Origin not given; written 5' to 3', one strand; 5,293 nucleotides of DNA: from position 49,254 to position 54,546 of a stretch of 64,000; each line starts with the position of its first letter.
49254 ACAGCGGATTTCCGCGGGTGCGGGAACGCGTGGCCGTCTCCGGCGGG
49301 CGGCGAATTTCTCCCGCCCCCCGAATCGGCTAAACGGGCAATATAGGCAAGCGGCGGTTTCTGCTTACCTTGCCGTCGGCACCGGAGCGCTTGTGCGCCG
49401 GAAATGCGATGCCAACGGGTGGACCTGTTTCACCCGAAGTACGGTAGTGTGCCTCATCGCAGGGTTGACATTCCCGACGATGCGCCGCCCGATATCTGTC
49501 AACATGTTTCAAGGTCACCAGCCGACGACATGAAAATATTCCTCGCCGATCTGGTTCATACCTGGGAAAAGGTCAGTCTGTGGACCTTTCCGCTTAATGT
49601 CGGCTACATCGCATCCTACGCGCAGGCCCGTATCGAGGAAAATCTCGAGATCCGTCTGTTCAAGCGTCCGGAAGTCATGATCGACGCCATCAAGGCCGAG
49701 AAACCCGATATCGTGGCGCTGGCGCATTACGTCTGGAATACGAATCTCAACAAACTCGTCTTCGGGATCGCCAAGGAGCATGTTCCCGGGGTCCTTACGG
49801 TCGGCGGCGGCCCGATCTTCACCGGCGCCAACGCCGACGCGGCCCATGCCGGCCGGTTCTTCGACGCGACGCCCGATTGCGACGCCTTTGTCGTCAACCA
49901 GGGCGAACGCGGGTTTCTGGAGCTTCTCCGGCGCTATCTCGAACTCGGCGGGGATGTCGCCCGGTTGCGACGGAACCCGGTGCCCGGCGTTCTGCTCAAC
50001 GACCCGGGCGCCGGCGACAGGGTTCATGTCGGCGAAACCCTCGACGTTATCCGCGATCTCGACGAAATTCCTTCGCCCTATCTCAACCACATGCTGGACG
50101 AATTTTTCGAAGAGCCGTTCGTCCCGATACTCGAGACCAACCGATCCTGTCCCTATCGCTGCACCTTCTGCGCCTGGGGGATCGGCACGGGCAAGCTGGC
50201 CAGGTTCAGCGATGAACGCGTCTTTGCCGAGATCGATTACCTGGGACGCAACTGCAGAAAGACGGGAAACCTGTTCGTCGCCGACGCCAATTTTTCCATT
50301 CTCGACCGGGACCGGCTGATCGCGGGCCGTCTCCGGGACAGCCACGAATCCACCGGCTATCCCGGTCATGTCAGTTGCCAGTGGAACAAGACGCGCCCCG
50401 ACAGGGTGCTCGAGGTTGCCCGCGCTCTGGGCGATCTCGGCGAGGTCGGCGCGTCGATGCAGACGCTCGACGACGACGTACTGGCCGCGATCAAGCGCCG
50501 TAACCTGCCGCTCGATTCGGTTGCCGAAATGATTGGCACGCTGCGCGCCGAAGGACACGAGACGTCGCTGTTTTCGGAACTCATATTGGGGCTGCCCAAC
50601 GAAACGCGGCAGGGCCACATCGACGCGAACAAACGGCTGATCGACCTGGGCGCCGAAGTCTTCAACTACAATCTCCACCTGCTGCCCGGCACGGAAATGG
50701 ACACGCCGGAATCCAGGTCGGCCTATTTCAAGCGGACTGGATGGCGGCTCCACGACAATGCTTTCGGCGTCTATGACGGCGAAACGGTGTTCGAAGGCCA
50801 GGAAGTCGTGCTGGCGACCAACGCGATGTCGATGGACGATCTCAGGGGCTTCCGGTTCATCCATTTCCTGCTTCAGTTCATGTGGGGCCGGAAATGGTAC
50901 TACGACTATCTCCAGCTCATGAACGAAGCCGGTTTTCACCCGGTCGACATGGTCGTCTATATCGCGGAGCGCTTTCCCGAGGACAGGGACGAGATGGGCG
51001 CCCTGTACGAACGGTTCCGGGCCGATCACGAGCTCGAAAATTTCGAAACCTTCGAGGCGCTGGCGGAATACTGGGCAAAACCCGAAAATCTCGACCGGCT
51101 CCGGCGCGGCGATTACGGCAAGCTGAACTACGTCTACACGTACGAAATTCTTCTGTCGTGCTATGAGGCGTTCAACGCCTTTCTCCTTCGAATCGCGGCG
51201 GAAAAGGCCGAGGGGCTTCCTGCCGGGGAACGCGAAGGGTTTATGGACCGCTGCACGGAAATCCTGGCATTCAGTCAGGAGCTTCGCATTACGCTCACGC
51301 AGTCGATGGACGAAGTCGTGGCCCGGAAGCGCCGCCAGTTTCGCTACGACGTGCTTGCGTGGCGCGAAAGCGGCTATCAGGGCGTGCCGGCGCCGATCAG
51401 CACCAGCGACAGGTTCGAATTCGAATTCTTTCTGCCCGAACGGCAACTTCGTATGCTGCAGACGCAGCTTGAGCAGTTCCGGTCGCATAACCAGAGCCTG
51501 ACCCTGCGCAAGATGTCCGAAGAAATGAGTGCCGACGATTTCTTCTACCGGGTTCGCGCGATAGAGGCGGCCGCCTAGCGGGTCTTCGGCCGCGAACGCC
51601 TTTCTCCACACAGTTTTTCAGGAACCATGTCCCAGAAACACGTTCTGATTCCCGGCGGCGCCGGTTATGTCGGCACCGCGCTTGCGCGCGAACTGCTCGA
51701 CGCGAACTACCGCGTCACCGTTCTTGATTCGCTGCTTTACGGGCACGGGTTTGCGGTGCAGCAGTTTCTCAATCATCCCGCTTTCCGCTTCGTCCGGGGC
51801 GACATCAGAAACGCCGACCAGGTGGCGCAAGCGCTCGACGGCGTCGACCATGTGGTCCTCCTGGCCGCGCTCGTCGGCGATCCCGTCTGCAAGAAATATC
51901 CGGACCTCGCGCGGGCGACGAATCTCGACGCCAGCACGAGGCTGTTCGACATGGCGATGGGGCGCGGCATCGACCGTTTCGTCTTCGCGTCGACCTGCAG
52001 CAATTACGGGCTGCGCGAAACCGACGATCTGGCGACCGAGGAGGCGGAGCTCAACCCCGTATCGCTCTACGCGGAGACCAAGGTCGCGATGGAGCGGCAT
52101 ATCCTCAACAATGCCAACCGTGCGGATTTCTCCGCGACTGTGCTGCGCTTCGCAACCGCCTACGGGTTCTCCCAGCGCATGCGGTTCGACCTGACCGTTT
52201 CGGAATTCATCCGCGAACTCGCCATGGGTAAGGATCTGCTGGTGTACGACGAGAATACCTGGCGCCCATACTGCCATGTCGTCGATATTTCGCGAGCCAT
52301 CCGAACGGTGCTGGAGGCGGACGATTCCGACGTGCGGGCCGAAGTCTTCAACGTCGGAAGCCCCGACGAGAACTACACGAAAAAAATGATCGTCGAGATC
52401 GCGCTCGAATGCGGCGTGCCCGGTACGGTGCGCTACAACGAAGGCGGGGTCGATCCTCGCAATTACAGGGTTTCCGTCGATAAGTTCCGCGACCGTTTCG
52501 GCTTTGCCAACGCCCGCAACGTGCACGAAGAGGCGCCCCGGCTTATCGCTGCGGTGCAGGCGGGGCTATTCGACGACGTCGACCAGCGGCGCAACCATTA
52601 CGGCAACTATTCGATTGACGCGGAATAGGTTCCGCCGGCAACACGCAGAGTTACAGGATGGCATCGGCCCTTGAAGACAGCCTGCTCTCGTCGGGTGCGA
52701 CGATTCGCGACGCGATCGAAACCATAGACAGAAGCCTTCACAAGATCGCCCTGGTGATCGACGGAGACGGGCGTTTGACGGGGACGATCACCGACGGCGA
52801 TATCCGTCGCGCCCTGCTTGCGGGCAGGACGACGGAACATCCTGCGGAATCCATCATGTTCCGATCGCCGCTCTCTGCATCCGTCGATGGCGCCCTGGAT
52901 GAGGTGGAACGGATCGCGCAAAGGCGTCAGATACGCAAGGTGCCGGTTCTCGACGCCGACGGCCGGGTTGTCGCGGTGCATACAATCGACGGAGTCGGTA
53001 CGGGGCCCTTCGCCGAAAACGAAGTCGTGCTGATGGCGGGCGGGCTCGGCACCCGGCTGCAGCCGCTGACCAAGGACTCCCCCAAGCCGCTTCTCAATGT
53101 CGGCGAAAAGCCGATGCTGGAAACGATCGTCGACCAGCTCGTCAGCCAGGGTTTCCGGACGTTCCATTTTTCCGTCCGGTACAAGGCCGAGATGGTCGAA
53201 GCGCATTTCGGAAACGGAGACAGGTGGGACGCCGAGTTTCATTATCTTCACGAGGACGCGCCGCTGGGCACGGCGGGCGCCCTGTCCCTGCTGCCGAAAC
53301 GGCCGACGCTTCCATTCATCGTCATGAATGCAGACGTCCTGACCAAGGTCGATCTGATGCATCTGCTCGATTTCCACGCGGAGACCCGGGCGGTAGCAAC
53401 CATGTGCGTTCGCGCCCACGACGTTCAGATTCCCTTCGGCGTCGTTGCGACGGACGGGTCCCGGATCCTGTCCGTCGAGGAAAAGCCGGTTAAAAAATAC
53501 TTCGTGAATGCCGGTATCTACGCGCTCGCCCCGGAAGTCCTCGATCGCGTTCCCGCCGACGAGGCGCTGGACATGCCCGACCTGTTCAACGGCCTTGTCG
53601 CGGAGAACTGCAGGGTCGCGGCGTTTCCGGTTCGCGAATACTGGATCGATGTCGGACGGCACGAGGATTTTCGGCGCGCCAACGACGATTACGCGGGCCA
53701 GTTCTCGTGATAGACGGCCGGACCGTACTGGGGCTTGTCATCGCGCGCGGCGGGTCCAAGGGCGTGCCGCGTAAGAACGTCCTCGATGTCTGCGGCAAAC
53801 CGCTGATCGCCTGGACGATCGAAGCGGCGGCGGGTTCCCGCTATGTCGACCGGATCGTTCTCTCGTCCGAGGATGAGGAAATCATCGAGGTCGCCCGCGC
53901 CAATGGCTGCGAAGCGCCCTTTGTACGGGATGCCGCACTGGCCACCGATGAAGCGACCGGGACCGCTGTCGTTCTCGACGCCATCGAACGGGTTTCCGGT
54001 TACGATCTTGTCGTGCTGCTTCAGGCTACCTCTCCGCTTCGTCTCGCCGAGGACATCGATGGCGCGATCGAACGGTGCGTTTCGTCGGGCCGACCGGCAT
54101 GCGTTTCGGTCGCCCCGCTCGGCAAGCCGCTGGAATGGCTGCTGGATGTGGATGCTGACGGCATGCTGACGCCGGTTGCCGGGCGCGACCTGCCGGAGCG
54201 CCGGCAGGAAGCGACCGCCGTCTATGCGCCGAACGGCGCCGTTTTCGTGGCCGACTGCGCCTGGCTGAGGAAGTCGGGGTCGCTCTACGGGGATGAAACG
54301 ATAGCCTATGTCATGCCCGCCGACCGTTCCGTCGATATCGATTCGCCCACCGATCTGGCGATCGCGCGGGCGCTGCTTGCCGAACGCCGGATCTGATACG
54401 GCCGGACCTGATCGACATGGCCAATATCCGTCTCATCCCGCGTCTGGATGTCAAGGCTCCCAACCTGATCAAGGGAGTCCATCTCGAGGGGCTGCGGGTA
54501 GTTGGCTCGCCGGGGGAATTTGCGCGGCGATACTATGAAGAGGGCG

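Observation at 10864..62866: Four cobalamin-dependent radical SAM enzymes embedded in one nonulosonic-acid glycan island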

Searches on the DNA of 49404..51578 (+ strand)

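Call 70: search_rna_families(sources=[L036, L039, L053, L054, L058, L060, L061, L064, L066, L069, L088], threshold=gathering)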
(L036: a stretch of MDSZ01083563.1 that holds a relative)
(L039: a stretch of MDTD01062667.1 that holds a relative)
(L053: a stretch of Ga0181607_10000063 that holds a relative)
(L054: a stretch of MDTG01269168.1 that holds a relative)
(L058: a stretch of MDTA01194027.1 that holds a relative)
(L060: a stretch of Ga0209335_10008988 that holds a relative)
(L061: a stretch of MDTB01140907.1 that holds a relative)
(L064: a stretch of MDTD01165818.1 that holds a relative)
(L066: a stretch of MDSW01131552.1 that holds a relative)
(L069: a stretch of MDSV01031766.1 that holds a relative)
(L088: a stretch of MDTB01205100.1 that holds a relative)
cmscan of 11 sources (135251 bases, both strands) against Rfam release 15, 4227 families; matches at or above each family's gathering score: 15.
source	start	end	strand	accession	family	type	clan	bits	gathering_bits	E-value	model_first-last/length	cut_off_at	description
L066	6093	6173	+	RF01689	AdoCbl-II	Cis-reg; riboswitch;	CL00101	96.2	36.5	4.3e-23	1-81/81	no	AdoCbl-II (Cobalamin/B12) riboswitch aptamer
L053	12117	12197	+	RF01689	AdoCbl-II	Cis-reg; riboswitch;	CL00101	92.2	36.5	7.2e-22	1-81/81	no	AdoCbl-II (Cobalamin/B12) riboswitch aptamer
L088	1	130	+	RF02541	LSU_rRNA_bacteria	Gene; rRNA;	CL00112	91.2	50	2.8e-25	2784-2925/2925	5'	Bacterial large subunit ribosomal RNA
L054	2715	2793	-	RF01689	AdoCbl-II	Cis-reg; riboswitch;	CL00101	90.3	36.5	2.8e-21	1-81/81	no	AdoCbl-II (Cobalamin/B12) riboswitch aptamer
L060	4694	4774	+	RF01689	AdoCbl-II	Cis-reg; riboswitch;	CL00101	86.4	36.5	4.4e-20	1-81/81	no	AdoCbl-II (Cobalamin/B12) riboswitch aptamer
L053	14777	14878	-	RF02541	LSU_rRNA_bacteria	Gene; rRNA;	CL00112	76.8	50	1.7e-20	2824-2925/2925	5'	Bacterial large subunit ribosomal RNA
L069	9826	9921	-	RF01689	AdoCbl-II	Cis-reg; riboswitch;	CL00101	76.4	36.5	5.5e-17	1-81/81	no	AdoCbl-II (Cobalamin/B12) riboswitch aptamer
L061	4588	4683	-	RF01689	AdoCbl-II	Cis-reg; riboswitch;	CL00101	75.7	36.5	9.2e-17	1-81/81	no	AdoCbl-II (Cobalamin/B12) riboswitch aptamer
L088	5012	5103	-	RF01689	AdoCbl-II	Cis-reg; riboswitch;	CL00101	74.5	36.5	2.1e-16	1-81/81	no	AdoCbl-II (Cobalamin/B12) riboswitch aptamer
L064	7184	7279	-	RF01689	AdoCbl-II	Cis-reg; riboswitch;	CL00101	72.2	36.5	1.1e-15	1-81/81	no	AdoCbl-II (Cobalamin/B12) riboswitch aptamer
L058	2454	2549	-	RF01689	AdoCbl-II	Cis-reg; riboswitch;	CL00101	71.9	36.5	1.4e-15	1-81/81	no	AdoCbl-II (Cobalamin/B12) riboswitch aptamer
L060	8297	8376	-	RF02541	LSU_rRNA_bacteria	Gene; rRNA;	CL00112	55.3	50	2.3e-13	2846-2925/2925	5'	Bacterial large subunit ribosomal RNA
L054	1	81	+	RF02541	LSU_rRNA_bacteria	Gene; rRNA;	CL00112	54.5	50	4e-13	2845-2925/2925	5'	Bacterial large subunit ribosomal RNA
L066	8681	8760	-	RF02541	LSU_rRNA_bacteria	Gene; rRNA;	CL00112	53.5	50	8.7e-13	2846-2925/2925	5'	Bacterial large subunit ribosomal RNA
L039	1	41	+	RF01689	AdoCbl-II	Cis-reg; riboswitch;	CL00101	38.6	36.5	2.7e-05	40-81/81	5'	AdoCbl-II (Cobalamin/B12) riboswitch aptamer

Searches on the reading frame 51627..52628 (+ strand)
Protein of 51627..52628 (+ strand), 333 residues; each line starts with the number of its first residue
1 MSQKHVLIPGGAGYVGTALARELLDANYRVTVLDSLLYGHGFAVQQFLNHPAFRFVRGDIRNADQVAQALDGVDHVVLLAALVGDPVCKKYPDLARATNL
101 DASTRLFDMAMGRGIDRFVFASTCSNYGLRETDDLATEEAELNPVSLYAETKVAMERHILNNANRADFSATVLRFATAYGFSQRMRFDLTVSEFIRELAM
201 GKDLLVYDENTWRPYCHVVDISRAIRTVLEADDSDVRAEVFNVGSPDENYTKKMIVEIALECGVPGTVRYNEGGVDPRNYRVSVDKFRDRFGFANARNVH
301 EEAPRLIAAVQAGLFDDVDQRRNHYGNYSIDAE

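Call 10: search_protein_families(library=pfam, proteins=[window:51627-52628:+], max_evalue=0.001)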
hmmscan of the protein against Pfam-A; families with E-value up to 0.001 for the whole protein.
window:51627-52628:+ (333 aa): 9 families
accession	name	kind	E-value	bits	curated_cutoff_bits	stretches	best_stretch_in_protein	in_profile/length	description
PF01370.27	Epimerase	-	8.1e-46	156.8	20.9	1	6-244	1-240/240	NAD dependent epimerase/dehydratase family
PF16363.11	GDP_Man_Dehyd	-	3.2e-25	89.7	27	1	7-255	1-267/332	GDP-mannose 4,6 dehydratase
PF01073.25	3Beta_HSD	-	1.2e-15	57.7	22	1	8-187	2-190/280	3-beta hydroxysteroid dehydrogenase/isomerase family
PF04321.23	RmlD_sub_bind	-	4.6e-15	55.9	27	1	5-244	2-213/287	RmlD substrate binding domain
PF02719.21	Polysacc_synt_2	-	1.8e-10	41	20.2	1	6-241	1-226/293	Polysaccharide biosynthesis protein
PF13460.12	NAD_binding_10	-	2.3e-10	41.1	27.2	1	10-174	1-142/184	NAD(P)H-binding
PF05368.20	NmrA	-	5.4e-07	29.9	27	1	3-126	2-110/298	NmrA-like family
PF07993.18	NAD_binding_4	-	1.1e-05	25.1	20.1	1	65-182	81-211/258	Male sterility protein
PF00106.31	adh_short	-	0.00083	19.3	26.6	0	4-74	1-72/195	short chain dehydrogenase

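Call 22: search_protein_families(library=ncbifam, proteins=[window:51627-52628:+], max_evalue=0.001)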
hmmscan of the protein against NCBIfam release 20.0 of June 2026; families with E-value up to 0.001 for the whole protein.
window:51627-52628:+ (333 aa): 25 families
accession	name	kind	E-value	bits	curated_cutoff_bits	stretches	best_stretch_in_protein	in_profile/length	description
TIGR01179.1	galE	equivalog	1.2e-30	106.5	262.3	1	6-296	2-310/332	UDP-glucose 4-epimerase GalE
TIGR01181.1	dTDP_gluc_dehyt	equivalog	1.9e-26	92.9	365.1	1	6-298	2-299/321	dTDP-glucose 4,6-dehydratase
TIGR04180.1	EDH_00030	hypoth_equivalog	2.8e-20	72.6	475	1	6-272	1-266/297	NAD-dependent 4,6-dehydratase LegB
NF011728.1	PRK15181.1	equivalog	9e-17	61.1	760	1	3-248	15-268/348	Vi polysaccharide biosynthesis UDP-N-acetylglucosaminuronic acid C-4 epimerase TviC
NF043036.1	ErythonDh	equivalog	2.9e-15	56.3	325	1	5-177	2-178/321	D-erythronate dehydrogenase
TIGR03589.1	PseB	equivalog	3.9e-15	55.6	407.75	1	2-168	3-154/324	UDP-N-acetylglucosamine 4,6-dehydratase (inverting)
TIGR03466.1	HpnA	hypoth_equivalog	3.3e-14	52.5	367.65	1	5-173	2-165/327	hopanoid-associated sugar epimerase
TIGR02197.1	heptose_epim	equivalog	1.5e-13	50.6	274.6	1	6-252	1-250/316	ADP-glyceromanno-heptose 6-epimerase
NF007956.0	PRK10675.1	subfamily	2.5e-12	46.6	394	1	5-263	2-281/338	UDP-glucose 4-epimerase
NF008872.0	PRK11908.1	equivalog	2.9e-12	46.3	294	1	4-260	2-268/349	bifunctional UDP-4-keto-pentose/UDP-xylose synthase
NF041293.1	G6PDh_Azf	equivalog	6.2e-12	45.5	400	1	4-135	3-127/252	NAD-dependent glucose-6-phosphate dehydrogenase Azf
TIGR01214.1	rmlD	equivalog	9.1e-12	44.7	224.05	1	6-233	2-201/285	dTDP-4-dehydrorhamnose reductase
NF042422.1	oxyalk_red_OleD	equivalog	1.2e-11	44.6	580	1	5-180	2-170/329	2-alkyl-3-oxoalkanoate reductase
NF005998.1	PRK08125.1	equivalog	1.3e-10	40.3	777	1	3-261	315-583/649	bifunctional UDP-4-amino-4-deoxy-L-arabinose formyltransferase/UDP-glucuronic acid oxidase ArnA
NF042423.1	oxyalk_red_Shew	equivalog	4.2e-10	39.2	580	1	4-176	9-172/331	2-alkyl-3-oxoalkanoate reductase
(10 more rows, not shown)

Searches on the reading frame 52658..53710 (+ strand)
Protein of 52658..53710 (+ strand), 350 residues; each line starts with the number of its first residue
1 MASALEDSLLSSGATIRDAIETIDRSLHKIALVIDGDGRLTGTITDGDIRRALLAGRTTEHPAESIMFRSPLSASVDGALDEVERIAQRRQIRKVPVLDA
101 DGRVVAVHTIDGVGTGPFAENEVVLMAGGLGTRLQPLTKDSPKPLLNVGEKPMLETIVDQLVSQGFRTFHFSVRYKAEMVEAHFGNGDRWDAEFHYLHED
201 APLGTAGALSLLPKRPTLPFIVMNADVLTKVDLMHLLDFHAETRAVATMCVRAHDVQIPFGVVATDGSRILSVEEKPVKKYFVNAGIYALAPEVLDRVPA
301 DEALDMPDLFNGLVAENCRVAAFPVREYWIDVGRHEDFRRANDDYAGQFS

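Call 10: search_protein_families(library=pfam, proteins=[window:52658-53710:+], max_evalue=0.001)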
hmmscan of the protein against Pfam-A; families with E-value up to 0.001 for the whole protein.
window:52658-53710:+ (350 aa): 3 families
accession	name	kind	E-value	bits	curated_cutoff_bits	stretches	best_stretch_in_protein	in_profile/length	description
PF00483.29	NTP_transferase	-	2.3e-40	139.1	21.2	1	124-346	3-243/245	Nucleotidyl transferase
PF00571.33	CBS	-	6.9e-13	49.2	24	1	11-54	13-56/57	CBS domain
PF12804.13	NTP_transf_3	-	3.8e-08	34.1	27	1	123-258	1-129/160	MobA-like NTP transferase domain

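Call 22: search_protein_families(library=ncbifam, proteins=[window:52658-53710:+], max_evalue=0.001)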
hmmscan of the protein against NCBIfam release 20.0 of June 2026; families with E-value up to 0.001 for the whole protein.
window:52658-53710:+ (350 aa): 34 families (the best 25 are shown)
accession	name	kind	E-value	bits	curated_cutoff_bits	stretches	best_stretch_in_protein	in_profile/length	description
NF052502.1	man1P_GTase_Rv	exception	1.3e-41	142.7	440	1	122-344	2-229/352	mannose-1-phosphate guanylyltransferase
TIGR03992.1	Arch_glmU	subfamily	5.5e-38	130.9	292.1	1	123-342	3-224/393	bifunctional sugar-1-phosphate nucleotidylyltransferase/acetyltransferase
NF045761.1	NAMPUrTaseMurU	equivalog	9.3e-30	104.2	250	1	124-342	4-224/226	N-acetylmuramate alpha-1-phosphate uridylyltransferase MurU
NF049965.1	GlMnHpPGnyltfHddC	equivalog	8.5e-27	94.2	300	1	122-340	2-216/221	D-glycero-D-manno-heptose 1-phosphate guanosyltransferase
NF041313.1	UDPGP_AglF_Halo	equivalog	1.9e-26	92.9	400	1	123-342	3-231/234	UTP--glucose-1-phosphate uridylyltransferase AglF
TIGR01208.1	rmlA_long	equivalog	2.1e-24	86.1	320.25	1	124-342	3-231/353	glucose-1-phosphate thymidylyltransferase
TIGR02623.1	G1P_cyt_trans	equivalog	6.1e-20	71.8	300.25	2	123-186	3-66/255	glucose-1-phosphate cytidylyltransferase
NF041173.1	Sug_nt_acttase_Thmprot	equivalog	4.9e-16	58.7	600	1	123-342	3-224/405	bifunctional sugar-1-phosphate nucleotidylyltransferase/acetyltransferase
NF003670.0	PRK05293.1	equivalog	4.1e-15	55.6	470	2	221-345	122-258/382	glucose-1-phosphate adenylyltransferase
TIGR02091.1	glgC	equivalog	1.5e-14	53.8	424.9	1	124-345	4-259/364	glucose-1-phosphate adenylyltransferase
NF045697.1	MurNAcPUrMurU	equivalog_domain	2.7e-13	49.9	370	1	125-335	2-218/229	N-acetylmuramate alpha-1-phosphate uridylyltransferase MurU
TIGR01207.1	rmlA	equivalog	1.2e-12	47.6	360.65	1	124-340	3-231/286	glucose-1-phosphate thymidylyltransferase RfbA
TIGR00393.1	kpsF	subfamily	9.4e-12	45.1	203.7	1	12-107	171-266/268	KpsF/GutQ family sugar-phosphate isomerase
NF002023.0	PRK00844.1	subfamily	8.1e-11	41.4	458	1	124-186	10-73/408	glucose-1-phosphate adenylyltransferase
TIGR01099.1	galU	equivalog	2.9e-10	40.2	326.8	1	123-186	4-67/261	UTP--glucose-1-phosphate uridylyltransferase GalU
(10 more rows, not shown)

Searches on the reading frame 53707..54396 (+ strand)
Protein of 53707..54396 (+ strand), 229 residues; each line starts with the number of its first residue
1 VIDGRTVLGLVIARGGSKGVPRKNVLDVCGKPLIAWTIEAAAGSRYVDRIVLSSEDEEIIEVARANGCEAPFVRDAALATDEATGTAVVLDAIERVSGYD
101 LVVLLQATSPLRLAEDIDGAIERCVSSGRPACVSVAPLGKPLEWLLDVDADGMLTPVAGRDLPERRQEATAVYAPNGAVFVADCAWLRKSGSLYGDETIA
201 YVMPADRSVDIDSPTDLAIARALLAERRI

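Call 10: search_protein_families(library=pfam, proteins=[window:53707-54396:+], max_evalue=0.001)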
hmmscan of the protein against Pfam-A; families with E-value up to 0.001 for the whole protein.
window:53707-54396:+ (229 aa): 3 families
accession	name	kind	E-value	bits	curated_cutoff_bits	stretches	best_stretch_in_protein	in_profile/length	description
PF02348.25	CTP_transf_3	-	2.5e-19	70.4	22.6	1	9-128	2-118/217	Cytidylyltransferase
PF01128.25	IspD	-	5.8e-06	26.7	27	1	23-140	20-132/221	2-C-methyl-D-erythritol 4-phosphate cytidylyltransferase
PF12804.13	NTP_transf_3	-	1.2e-05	26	27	1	22-137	15-124/160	MobA-like NTP transferase domain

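Call 22: search_protein_families(library=ncbifam, proteins=[window:53707-54396:+], max_evalue=0.001)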
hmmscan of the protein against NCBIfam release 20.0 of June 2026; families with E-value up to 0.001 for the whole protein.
window:53707-54396:+ (229 aa): 7 families
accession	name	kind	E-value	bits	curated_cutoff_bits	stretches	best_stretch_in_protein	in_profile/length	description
TIGR03584.1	PseF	equivalog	2.5e-42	145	205.7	1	9-223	2-219/222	pseudaminic acid cytidylyltransferase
NF003952.0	PRK05450.1-5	subfamily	7e-16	58.1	193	1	7-135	3-127/250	3-deoxy-manno-octulosonate cytidylyltransferase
NF009905.0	PRK13368.1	subfamily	3.5e-12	46.2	255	1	10-127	6-117/243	3-deoxy-manno-octulosonate cytidylyltransferase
NF003950.0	PRK05450.1-3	subfamily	1.2e-10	41.2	234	1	7-124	3-117/248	3-deoxy-manno-octulosonate cytidylyltransferase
NF003948.0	PRK05450.1-1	equivalog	1.6e-07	30.8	281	1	7-117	6-113/248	3-deoxy-manno-octulosonate cytidylyltransferase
TIGR00466.1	kdsB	equivalog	2.9e-07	30.1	155.2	1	11-111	7-103/241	3-deoxy-manno-octulosonate cytidylyltransferase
TIGR00453.1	ispD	equivalog_domain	0.00034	20.1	181.3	1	22-126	18-119/219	2-C-methyl-D-erythritol 4-phosphate cytidylyltransferase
